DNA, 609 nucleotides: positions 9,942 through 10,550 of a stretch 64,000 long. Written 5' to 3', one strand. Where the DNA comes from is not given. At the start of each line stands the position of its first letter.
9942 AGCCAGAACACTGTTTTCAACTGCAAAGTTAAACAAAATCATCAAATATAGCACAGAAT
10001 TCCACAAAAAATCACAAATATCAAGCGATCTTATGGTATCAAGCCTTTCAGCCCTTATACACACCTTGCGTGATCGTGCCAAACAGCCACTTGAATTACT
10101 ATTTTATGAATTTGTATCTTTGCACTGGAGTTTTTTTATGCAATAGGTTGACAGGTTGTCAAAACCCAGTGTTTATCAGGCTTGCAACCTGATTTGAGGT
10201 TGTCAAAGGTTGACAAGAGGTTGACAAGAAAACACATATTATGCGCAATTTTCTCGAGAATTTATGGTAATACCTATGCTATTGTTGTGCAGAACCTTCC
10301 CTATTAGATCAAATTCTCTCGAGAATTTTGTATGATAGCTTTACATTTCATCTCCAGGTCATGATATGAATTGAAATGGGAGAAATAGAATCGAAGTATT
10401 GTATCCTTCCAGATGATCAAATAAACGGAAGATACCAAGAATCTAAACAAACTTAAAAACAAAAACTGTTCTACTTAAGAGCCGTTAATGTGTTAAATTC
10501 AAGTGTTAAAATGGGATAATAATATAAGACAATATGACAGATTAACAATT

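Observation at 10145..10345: Unannotated ~200-bp non-coding element present twice (inverted copy at 38375-38580) with conserved palindromes and diverged spacers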

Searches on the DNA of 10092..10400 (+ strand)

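Call 24: search_dna_similar(query=window:10092-10400:+, collection=plasmids, mode=distant)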
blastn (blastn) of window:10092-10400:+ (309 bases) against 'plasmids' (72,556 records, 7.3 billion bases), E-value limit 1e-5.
No match.

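Call 25: search_dna_similar(query=window:10092-10400:+, collection=phages, mode=distant)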
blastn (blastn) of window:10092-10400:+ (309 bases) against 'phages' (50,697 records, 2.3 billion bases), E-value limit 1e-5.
No match.
